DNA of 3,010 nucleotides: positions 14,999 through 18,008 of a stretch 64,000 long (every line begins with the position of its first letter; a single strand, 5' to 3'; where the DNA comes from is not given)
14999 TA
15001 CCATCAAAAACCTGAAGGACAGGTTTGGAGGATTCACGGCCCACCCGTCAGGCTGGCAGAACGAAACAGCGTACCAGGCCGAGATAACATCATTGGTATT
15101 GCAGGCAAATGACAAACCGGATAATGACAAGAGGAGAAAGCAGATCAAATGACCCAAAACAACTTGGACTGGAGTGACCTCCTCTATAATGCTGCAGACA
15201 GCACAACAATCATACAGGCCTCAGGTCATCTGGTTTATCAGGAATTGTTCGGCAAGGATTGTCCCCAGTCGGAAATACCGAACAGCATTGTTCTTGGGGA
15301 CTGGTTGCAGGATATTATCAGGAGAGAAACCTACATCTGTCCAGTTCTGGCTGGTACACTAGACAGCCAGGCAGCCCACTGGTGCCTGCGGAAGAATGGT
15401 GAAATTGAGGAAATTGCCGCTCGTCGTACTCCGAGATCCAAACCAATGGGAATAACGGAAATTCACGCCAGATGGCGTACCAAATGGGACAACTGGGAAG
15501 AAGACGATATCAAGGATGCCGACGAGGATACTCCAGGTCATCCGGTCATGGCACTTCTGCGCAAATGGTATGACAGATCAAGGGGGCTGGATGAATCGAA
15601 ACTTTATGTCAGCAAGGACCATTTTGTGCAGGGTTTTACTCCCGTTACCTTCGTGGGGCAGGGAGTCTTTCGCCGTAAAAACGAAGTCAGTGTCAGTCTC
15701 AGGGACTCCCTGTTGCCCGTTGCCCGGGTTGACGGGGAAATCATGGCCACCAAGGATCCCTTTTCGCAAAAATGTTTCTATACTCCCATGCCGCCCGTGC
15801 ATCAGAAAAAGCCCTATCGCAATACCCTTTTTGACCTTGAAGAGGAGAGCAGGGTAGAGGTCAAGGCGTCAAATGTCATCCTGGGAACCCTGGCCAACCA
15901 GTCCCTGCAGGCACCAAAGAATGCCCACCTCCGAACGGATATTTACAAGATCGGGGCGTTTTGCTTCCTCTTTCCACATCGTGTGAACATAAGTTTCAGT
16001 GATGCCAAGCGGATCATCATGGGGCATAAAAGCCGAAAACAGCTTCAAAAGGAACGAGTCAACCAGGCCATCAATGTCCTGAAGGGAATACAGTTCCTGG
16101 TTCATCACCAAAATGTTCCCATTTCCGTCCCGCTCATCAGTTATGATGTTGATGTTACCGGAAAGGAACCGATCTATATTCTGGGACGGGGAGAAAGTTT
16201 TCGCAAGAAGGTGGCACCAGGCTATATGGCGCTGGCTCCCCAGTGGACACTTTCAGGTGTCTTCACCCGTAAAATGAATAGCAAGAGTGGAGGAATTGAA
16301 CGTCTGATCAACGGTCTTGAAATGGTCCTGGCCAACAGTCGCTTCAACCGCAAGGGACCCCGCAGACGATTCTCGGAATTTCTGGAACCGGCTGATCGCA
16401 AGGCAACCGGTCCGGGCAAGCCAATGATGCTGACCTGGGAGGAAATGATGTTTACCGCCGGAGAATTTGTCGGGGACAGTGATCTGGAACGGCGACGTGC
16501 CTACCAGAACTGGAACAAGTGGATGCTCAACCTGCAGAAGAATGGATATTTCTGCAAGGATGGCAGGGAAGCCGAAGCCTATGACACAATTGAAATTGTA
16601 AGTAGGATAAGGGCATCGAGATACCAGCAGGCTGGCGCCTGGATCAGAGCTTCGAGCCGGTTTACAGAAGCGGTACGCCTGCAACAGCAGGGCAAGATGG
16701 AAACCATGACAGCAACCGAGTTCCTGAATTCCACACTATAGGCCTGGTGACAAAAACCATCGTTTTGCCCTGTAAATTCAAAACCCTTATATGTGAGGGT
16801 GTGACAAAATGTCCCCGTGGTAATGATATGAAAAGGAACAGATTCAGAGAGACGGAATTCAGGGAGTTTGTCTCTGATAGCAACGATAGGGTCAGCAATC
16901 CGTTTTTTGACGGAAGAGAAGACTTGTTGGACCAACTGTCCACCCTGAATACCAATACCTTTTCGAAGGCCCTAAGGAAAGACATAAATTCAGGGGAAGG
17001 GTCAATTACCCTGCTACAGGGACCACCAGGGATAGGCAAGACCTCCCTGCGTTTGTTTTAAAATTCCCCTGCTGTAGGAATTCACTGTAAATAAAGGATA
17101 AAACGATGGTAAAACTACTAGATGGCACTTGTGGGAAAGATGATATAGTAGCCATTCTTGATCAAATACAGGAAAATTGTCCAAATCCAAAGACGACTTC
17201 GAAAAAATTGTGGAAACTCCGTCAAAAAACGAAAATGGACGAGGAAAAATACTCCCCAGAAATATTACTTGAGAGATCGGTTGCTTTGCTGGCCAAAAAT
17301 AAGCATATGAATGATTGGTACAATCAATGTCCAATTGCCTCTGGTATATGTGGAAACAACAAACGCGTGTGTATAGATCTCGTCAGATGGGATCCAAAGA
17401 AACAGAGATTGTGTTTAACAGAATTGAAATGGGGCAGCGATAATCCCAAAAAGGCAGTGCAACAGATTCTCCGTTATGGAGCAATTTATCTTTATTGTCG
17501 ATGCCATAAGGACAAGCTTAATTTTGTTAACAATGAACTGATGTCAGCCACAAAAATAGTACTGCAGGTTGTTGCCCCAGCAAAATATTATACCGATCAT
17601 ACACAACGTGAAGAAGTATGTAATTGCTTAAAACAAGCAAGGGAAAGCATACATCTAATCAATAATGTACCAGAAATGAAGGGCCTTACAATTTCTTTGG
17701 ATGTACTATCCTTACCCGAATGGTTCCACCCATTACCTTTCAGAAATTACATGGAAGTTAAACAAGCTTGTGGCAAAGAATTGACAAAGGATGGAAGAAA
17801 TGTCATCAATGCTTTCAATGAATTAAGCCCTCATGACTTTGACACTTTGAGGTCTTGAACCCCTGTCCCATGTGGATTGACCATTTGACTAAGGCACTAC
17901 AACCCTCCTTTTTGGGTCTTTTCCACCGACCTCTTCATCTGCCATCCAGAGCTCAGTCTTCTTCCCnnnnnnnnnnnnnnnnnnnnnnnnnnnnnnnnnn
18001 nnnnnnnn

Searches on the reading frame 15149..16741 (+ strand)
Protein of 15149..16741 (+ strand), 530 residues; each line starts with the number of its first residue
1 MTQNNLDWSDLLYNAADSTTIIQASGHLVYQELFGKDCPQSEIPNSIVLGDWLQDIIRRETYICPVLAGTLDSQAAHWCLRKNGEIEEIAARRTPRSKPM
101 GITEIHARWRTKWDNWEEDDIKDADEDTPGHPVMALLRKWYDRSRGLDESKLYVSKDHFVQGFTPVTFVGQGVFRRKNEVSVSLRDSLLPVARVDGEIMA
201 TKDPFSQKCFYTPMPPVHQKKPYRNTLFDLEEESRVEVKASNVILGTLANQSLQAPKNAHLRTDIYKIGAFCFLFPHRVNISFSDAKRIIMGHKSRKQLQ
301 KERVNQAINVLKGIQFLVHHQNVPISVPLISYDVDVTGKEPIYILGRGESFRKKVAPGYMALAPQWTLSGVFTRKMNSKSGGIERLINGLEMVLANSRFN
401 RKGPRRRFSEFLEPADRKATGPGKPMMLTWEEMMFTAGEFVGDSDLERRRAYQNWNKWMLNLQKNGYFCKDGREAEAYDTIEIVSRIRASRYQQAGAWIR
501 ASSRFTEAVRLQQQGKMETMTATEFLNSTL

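Call 3: search_protein_families(library=pfam, proteins=[window:15149-16741:+], max_evalue=0.01)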
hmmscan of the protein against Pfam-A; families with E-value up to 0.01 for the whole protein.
window:15149-16741:+ (530 aa): 0 families

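Call 4: search_protein_families(library=padloc, proteins=[window:15149-16741:+], max_evalue=0.01)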
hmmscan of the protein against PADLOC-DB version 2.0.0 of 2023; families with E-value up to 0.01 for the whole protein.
window:15149-16741:+ (530 aa): 0 families

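Call 9: search_protein_families(library=ncbifam, proteins=[window:15149-16741:+], max_evalue=0.01)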
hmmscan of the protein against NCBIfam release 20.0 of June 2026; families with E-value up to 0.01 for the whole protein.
window:15149-16741:+ (530 aa): 0 families

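Call 10: search_protein_families(library=phrogs, proteins=[window:15149-16741:+], max_evalue=0.01)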
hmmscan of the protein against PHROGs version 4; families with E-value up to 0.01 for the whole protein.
window:15149-16741:+ (530 aa): 0 families

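Call 81: find_related_loci(query=A6, collection=metagenome_contigs, flank=10000)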
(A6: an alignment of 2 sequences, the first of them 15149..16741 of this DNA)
Query A6 (530 aa) in metagenome_contigs; peptide patterns used: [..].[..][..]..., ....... (x = any residue, [..] = any of these).
600 stretches matched a pattern, but none encodes a relative of the query by tblastn (E <= 1e-3).

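Call 82: find_related_loci(query=A6, collection=viral_contigs, flank=10000)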
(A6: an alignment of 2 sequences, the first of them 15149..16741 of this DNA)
Query A6 (530 aa) in viral_contigs; peptide patterns used: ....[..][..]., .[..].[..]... (x = any residue, [..] = any of these).
68 stretches matched a pattern, but none encodes a relative of the query by tblastn (E <= 1e-3).

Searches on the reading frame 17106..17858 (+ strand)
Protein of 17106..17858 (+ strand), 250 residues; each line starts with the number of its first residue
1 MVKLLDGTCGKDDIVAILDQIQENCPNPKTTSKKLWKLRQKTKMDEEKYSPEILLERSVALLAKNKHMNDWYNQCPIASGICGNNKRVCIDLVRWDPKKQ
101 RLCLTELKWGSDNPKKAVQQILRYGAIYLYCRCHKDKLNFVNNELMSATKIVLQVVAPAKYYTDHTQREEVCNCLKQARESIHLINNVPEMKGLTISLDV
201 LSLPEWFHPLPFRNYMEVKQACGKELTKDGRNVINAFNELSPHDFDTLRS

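Call 3: search_protein_families(library=pfam, proteins=[window:17106-17858:+], max_evalue=0.01)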
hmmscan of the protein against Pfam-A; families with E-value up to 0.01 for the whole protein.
window:17106-17858:+ (250 aa): 0 families

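Call 4: search_protein_families(library=padloc, proteins=[window:17106-17858:+], max_evalue=0.01)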
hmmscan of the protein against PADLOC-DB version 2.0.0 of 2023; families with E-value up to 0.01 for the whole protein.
window:17106-17858:+ (250 aa): 0 families

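Call 9: search_protein_families(library=ncbifam, proteins=[window:17106-17858:+], max_evalue=0.01)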
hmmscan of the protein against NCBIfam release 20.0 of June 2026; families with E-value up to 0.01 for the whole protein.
window:17106-17858:+ (250 aa): 0 families

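Call 10: search_protein_families(library=phrogs, proteins=[window:17106-17858:+], max_evalue=0.01)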
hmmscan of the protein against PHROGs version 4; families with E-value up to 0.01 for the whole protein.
window:17106-17858:+ (250 aa): 0 families

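Call 91: search_solved_structures(query=window:17106-17858:+, max_evalue=1)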
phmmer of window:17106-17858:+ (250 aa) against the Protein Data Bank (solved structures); distinct sequences matched with E-value up to 1: 1.
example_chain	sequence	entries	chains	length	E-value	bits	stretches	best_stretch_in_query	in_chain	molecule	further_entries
1fex_A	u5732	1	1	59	0.21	14.2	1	13-49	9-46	TRF2-INTERACTING TELOMERIC RAP1 PROTEIN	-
